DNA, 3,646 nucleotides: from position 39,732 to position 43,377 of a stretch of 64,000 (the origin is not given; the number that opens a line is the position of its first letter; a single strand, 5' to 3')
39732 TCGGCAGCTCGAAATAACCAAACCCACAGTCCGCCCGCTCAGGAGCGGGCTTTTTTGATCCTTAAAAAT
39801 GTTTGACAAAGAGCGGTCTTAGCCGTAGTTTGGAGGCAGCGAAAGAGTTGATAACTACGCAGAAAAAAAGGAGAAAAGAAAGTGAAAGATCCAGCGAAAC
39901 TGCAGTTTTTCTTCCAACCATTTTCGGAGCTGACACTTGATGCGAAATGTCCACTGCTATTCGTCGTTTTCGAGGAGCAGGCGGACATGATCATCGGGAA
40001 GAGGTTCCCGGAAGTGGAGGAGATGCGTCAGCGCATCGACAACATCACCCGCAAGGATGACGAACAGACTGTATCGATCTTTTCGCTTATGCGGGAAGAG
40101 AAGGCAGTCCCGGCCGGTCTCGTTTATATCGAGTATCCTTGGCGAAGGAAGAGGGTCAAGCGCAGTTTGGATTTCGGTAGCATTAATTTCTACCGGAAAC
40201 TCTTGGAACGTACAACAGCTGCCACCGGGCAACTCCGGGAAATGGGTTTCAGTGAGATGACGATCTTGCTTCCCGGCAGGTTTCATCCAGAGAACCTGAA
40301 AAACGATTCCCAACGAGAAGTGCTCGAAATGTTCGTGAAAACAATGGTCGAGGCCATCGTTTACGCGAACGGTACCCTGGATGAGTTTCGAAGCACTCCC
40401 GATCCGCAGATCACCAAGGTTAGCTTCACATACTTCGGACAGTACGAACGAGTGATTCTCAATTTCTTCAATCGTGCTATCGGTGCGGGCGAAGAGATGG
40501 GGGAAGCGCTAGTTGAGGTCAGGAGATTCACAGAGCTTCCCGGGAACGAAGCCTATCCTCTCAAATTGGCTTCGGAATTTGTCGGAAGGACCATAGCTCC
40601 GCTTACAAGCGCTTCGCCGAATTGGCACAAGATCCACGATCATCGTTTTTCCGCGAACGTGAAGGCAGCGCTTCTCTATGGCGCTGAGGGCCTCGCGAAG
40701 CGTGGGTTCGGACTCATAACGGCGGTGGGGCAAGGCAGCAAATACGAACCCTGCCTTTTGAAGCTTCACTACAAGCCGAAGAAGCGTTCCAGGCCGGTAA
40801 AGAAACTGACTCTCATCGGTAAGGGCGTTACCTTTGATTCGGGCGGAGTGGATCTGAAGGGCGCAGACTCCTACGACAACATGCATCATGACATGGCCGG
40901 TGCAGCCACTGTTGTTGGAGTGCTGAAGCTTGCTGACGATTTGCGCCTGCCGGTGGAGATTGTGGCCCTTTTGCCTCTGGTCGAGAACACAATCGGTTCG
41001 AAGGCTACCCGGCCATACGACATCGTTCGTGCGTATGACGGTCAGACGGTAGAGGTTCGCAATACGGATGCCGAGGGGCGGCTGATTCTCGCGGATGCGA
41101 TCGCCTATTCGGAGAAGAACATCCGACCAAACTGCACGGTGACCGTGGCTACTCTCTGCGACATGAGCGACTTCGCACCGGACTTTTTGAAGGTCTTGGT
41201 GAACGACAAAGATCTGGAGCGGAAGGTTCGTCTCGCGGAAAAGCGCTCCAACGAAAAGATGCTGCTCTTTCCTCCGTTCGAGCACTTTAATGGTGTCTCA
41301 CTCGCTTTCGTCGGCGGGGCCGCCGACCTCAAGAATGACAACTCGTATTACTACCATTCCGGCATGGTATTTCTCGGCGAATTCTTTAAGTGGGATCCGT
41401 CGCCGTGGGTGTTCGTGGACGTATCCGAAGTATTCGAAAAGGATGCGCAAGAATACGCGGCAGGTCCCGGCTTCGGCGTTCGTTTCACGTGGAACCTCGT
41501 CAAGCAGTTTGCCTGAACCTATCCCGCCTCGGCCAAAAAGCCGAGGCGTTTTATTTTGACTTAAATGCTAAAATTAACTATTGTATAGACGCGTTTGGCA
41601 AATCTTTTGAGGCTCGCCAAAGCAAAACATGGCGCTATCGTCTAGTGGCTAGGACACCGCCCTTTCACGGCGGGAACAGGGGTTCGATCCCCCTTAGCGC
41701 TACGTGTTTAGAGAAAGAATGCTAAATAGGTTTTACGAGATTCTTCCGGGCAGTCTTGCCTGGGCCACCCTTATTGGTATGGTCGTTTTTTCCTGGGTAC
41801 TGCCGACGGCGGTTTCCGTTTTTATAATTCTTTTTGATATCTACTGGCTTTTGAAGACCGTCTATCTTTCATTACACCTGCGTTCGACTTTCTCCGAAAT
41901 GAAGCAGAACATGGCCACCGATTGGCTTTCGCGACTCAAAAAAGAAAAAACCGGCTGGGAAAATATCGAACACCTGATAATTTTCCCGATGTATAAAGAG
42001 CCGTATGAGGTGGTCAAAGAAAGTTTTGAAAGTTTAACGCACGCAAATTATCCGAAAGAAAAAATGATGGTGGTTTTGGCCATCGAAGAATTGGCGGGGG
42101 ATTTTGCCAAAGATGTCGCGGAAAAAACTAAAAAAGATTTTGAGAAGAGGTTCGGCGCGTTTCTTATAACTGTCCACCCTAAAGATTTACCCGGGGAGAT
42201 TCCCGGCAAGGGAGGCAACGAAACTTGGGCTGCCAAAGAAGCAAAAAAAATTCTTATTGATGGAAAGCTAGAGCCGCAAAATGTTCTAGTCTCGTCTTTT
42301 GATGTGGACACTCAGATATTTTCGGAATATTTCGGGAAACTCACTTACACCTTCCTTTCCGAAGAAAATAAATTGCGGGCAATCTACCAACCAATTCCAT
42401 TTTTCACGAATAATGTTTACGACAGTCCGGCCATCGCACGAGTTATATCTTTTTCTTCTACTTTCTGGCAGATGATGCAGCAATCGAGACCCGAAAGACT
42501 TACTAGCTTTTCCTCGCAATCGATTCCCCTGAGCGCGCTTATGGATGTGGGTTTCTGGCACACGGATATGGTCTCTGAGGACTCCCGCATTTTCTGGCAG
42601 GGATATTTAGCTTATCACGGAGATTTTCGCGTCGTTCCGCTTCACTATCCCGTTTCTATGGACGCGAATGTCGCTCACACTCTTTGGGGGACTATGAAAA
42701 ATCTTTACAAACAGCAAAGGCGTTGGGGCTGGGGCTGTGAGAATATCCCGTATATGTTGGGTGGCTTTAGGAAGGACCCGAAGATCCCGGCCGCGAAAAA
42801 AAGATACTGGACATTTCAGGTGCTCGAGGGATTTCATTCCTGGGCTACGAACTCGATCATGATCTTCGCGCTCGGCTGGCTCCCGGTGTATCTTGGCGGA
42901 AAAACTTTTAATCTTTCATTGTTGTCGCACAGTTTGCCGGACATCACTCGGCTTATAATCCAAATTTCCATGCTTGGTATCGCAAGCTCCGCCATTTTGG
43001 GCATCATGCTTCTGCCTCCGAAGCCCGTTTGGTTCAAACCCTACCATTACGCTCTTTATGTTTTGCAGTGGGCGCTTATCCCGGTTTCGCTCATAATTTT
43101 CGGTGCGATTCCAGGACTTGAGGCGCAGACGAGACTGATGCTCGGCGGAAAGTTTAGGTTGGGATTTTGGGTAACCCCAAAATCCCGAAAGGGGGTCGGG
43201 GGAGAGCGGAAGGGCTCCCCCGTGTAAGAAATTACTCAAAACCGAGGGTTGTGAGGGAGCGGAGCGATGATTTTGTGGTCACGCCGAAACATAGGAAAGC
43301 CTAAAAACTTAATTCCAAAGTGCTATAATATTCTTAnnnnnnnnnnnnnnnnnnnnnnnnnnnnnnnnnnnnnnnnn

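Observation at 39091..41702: GC-rich two-gene island (SPFH protein + M17 aminopeptidase) with duplicated promoter-leaders, inserted between tsaD and tRNA-Glu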

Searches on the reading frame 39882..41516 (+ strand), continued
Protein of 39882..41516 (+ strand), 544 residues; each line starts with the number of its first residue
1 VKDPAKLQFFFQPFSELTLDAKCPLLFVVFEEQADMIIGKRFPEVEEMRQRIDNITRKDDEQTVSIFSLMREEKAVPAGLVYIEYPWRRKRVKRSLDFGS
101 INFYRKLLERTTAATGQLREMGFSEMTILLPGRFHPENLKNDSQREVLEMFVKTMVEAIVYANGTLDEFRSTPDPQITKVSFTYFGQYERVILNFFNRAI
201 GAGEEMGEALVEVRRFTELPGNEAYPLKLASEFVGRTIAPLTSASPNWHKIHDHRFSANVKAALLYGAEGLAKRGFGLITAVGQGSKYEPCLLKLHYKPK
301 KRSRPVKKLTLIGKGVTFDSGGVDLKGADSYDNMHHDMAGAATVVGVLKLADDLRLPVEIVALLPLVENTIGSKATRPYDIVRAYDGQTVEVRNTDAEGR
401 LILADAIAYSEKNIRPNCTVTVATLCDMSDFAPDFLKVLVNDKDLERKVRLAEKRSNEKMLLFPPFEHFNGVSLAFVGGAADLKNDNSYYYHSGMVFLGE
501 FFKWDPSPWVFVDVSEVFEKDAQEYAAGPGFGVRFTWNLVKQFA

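Call 74: find_encoding_contigs(protein=P0011, flank=8000, max_places=3)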
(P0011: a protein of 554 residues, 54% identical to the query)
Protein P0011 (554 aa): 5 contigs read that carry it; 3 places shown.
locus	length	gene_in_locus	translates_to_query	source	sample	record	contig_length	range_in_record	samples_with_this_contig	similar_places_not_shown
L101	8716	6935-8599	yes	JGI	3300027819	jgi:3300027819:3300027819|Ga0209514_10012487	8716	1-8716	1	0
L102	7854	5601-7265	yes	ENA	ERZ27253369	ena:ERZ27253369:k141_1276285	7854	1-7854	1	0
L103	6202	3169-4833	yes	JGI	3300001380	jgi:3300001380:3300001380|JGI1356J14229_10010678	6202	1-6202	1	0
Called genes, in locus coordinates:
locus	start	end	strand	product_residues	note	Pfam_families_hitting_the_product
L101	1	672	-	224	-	?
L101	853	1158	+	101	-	-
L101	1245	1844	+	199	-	-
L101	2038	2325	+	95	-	-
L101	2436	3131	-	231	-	PF00702:Hydrolase, PF12710:HAD, PF13419:HAD_2, PF13242:Hydrolase_like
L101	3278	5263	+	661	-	-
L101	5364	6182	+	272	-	-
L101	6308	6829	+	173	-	-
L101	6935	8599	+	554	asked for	PF00883:Peptidase_M17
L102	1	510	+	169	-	?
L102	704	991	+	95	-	-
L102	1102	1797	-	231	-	PF00702:Hydrolase, PF12710:HAD, PF13419:HAD_2, PF13242:Hydrolase_like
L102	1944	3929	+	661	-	-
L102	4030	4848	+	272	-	-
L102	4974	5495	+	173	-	-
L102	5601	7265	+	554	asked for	PF00883:Peptidase_M17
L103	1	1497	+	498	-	?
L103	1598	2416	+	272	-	-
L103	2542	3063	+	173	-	-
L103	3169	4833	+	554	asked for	PF00883:Peptidase_M17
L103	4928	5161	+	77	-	-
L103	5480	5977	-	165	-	-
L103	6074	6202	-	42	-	?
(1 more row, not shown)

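Call 75: search_protein_families(library=pfam, proteins=[L101:6308-6829:+, L026:5374-5892:+, L101:5364-6182:+, L101:3278-5263:+, L026:4630-5229:+, L103:4928-5161:+], max_evalue=0.1)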
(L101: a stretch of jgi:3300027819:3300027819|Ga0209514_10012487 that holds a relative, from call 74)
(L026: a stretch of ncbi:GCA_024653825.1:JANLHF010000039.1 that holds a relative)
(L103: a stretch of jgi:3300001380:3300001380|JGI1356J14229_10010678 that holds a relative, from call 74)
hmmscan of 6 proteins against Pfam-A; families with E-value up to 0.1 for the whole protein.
L101:6308-6829:+ (173 aa): 0 families

L026:5374-5892:+ (172 aa): 0 families

L101:5364-6182:+ (272 aa): 0 families

L101:3278-5263:+ (661 aa): 4 families
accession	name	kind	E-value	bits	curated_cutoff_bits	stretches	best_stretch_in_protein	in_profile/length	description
PF21476.4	PF0610-like_N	-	0.00052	20.6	33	1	275-312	4-40/50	PF0610-like, N-terminal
PF00699.25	Urease_beta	-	0.018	15.5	25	1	559-629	27-95/98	Urease beta subunit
PF08221.17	HTH_9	-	0.038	14.5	23.4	1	275-314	16-55/62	RNA polymerase III subunit RPC82 helix-turn-helix domain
PF12840.13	HTH_20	-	0.066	13.6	27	0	276-311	8-43/51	Helix-turn-helix domain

L026:4630-5229:+ (199 aa): 0 families

L103:4928-5161:+ (77 aa): 0 families

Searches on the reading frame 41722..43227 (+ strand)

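Call 80: search_protein_families(library=pfam, proteins=[window:41722-43227:+], max_evalue=0.001)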
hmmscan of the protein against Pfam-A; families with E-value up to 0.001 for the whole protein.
window:41722-43227:+ (501 aa): 1 family
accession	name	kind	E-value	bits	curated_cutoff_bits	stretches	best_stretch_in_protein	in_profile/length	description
PF13632.12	Glyco_trans_2_3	-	4e-07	30.5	27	1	194-389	6-177/198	Glycosyl transferase family group 2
